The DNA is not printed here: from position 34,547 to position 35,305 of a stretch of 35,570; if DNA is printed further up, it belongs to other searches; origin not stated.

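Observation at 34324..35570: Rhs C-terminal toxin with an L,D-transpeptidase-like catalytic motif and a putative lipoprotein immunity partner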

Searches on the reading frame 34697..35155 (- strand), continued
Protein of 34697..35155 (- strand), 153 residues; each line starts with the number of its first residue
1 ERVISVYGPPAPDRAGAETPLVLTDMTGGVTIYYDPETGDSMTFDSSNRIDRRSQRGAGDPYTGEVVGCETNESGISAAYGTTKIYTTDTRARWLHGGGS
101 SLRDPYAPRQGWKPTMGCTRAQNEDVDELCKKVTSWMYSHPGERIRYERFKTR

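Call 88: find_encoding_contigs(protein=P0125, flank=3000, max_places=1)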
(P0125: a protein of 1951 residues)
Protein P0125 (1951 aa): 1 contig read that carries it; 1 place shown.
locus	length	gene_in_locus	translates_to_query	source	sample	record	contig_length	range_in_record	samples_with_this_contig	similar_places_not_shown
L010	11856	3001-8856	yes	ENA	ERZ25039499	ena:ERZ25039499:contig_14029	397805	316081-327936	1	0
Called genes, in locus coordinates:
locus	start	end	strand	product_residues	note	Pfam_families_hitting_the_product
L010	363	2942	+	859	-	PF25023:TEN_YD-shell, PF05593:RHS_repeat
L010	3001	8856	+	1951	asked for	PF16640:Big_3_5, PF18220:BspA_v (faint), PF16640:Big_3_5, PF16640:Big_3_5, PF05593:RHS_repeat (weak), PF25023:TEN_YD-shell (weak), PF05593:RHS_repeat, PF25023:TEN_YD-shell, +1 more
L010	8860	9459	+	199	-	-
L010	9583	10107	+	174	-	PF07963:N_methyl (weak), PF08334:T2SSG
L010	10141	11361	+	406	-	PF00482:T2SSF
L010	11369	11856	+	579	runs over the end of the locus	PF25199:nSTAND_NTPase5 (faint), PF00437:T2SSE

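Call 89: find_encoding_contigs(protein=P0135, flank=3000, max_places=1)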
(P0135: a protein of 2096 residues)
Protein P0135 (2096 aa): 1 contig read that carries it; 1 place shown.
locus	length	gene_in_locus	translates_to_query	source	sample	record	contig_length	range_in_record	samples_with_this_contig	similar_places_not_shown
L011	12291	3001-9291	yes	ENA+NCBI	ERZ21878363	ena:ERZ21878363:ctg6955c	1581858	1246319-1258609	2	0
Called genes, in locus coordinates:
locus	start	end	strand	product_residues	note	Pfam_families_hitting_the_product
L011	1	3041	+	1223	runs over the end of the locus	PF05860:TPS, PF05594:Fil_haemagg (faint)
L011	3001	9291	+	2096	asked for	PF13332:Fil_haemagg_2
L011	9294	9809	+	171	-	-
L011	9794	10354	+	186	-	-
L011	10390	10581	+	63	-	-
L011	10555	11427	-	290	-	PF13565:HTH_32 (weak)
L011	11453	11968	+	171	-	PF00209:SNF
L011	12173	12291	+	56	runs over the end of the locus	PF12797:Fer4_2 (weak), PF12837:Fer4_6 (weak), PF13237:Fer4_10, PF14697:Fer4_21 (weak), PF00037:Fer4, PF12838:Fer4_7, PF13187:Fer4_9, PF00037:Fer4, +4 more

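Call 90: find_encoding_contigs(protein=P0175, flank=3000, max_places=1)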
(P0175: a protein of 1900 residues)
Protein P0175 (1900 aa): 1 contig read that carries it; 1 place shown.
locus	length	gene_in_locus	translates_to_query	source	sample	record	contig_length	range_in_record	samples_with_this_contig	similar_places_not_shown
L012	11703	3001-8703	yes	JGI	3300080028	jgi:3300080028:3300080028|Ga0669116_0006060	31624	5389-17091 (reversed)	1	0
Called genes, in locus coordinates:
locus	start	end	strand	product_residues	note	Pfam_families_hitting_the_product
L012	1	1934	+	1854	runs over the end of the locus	PF05593:RHS_repeat (faint), PF25023:TEN_YD-shell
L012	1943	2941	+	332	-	-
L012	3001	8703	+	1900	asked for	PF05593:RHS_repeat (faint), PF25023:TEN_YD-shell (weak)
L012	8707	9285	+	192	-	-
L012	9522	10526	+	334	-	PF00579:tRNA-synt_1b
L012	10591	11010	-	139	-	PF01878:EVE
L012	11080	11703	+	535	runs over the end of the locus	PF00069:Pkinase, PF07714:PK_Tyr_Ser-Thr, PF01636:APH (faint), PF08308:PEGA (weak)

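Call 91: find_encoding_contigs(protein=P0097, flank=3000, max_places=1)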
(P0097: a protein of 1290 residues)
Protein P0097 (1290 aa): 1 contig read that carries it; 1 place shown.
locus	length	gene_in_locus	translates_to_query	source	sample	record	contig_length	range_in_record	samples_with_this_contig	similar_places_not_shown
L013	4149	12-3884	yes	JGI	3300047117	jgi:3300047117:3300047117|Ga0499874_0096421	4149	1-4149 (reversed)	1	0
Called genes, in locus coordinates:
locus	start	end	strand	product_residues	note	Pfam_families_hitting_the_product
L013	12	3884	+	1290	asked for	PF05593:RHS_repeat (faint), PF25023:TEN_YD-shell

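Call 99: fold_search(model_id=the predicted structure, library=afdb50)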
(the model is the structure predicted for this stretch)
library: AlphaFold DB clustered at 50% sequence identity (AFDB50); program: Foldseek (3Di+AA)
matches with E <= 10: 1014; with E <= 0.001: 110
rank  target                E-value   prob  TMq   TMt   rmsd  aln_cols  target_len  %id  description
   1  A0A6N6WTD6            1.1e-26  1.00  0.84  0.66   4.3       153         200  100  L,D-transpeptidase family protein (Fragment) [Escherichia coli]
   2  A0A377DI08            1.7e-26  1.00  0.82  0.34   4.5       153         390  100  Core protein RhsG [Escherichia coli]
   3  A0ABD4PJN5            5.2e-26  1.00  0.80  0.17   5.5       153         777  100  RHS repeat protein (Fragment) [Escherichia coli]
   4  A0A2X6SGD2            6.7e-26  1.00  0.80  0.70   4.9       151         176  100  Core protein RhsG [Escherichia coli]
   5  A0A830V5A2            7.5e-26  1.00  0.85  0.20   4.7       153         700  100  RHS repeat protein (Fragment) [Escherichia coli]
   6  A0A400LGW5            9.6e-26  1.00  0.81  0.28   4.5       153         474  100  RHS repeat protein [Escherichia coli]
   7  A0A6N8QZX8            1.2e-15  1.00  0.39  0.08  15.3       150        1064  100  RHS element protein (Fragment) [Escherichia coli]
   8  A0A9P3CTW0            1.5e-13  1.00  0.69  0.22   3.7       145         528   41  LysM domain protein [Acinetobacter baumannii 1462234]
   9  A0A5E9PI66            2.5e-13  1.00  0.65  0.18  12.8       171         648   36  LysM peptidoglycan-binding domain-containing protein [Acinetobacter seifertii]
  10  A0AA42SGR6            4.3e-13  1.00  0.65  0.32   4.1       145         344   42  LysM peptidoglycan-binding domain-containing protein (Fragment) [Acinetobacter johnsonii]
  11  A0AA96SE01            2.7e-12  1.00  0.72  0.20   6.1       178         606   28  LysM peptidoglycan-binding domain-containing protein
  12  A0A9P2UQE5            4.1e-12  1.00  0.73  0.44   5.5       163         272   37  L,D-transpeptidase catalytic domain protein (Fragment) [Acinetobacter baumannii 1462234]
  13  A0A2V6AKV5            1.4e-11  1.00  0.74  0.45   3.2       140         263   37  L,D-TPase catalytic domain-containing protein
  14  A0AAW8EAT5            3.7e-10  1.00  0.66  0.09   6.5       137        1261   47  RHS repeat-associated protein [Variovorax paradoxus]
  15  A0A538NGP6            4.0e-10  1.00  0.72  0.22   3.2       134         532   41  L,D-TPase catalytic domain-containing protein
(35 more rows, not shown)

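Call 105: profile_search(alignment_id=A5)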
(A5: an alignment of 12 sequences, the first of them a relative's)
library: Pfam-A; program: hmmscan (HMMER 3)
A. the first sequence (654 residues): domains with independent E <= 10: 15; with E <= 0.001: 3
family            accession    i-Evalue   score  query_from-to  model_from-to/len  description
LysM              PF01476.26    4.2e-16    59.1     360-403         1-43/43  LysM domain
LysM              PF01476.26    3.5e-15    56.1     310-352         1-42/43  LysM domain
LysM3_LYK4_5      PF23473.1     0.00015    22.2     309-344         4-39/48  LYK4/5 LysM3 domain
LysM3_LYK4_5      PF23473.1      0.0013    19.2     360-394         5-39/48  LYK4/5 LysM3 domain
SLT               PF01464.25      0.003    17.6      76-116        17-56/117  Transglycosylase SLT domain
Phage_lysozyme2   PF18013.6      0.0036    17.9      81-117        28-67/140  Phage tail lysozyme
YkuD              PF03734.19      0.067    14.2     533-631        84-139/146  L,D-transpeptidase catalytic domain
LysM1_NFP_LYK     PF23446.1        0.11    13.8     366-403        16-54/60  NFP/LYK LysM1 domain
NMB0315_dom_I     PF22310.2        0.14    13.0     311-337         7-33/83  NMB0315-like, domain I
Mor               PF08765.17       0.36    11.3     345-387        51-93/107  Mor transcription activator family
NMB0315_dom_I     PF22310.2        0.49    11.2     362-387         8-33/83  NMB0315-like, domain I
LysM3_NFP         PF23462.1         1.1    10.3     360-390         5-35/48  NFP LysM3 domain
LysM_RLK          PF23577.1         1.3     9.6     310-330         3-23/44  LysM domain
HRDC              PF00570.28        6.4     7.3     360-392        24-56/68  HRDC domain
LysM1_NFP_LYK     PF23446.1         8.7     7.7     316-350        16-51/60  NFP/LYK LysM1 domain
B. every sequence of the alignment scanned on its own (12 sequences): families by number of members that match
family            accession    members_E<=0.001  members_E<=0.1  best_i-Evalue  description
YkuD              PF03734.19                 4               6        1.9e-06  L,D-transpeptidase catalytic domain
LysM              PF01476.26                 4               4        1.1e-17  LysM domain
RHS_repeat        PF05593.20                 2               5        1.3e-06  RHS Repeat
SLT               PF01464.25                 1               4        4.6e-04  Transglycosylase SLT domain
Fil_haemagg_2     PF13332.12                 1               1        1.1e-15  Hemagglutinin repeat
LysM3_LYK4_5      PF23473.1                  1               1        1.5e-04  LYK4/5 LysM3 domain
TEN_YD-shell      PF25023.1                  1               1        4.8e-04  Teneurin YD-shell
Phage_lysozyme2   PF18013.6                  0               2        2.1e-03  Phage tail lysozyme
RHS               PF03527.20                 0               1        1.2e-03  RHS protein
Glucodextran_B    PF09136.16                 0               1        3.4e-03  Glucodextranase, domain B
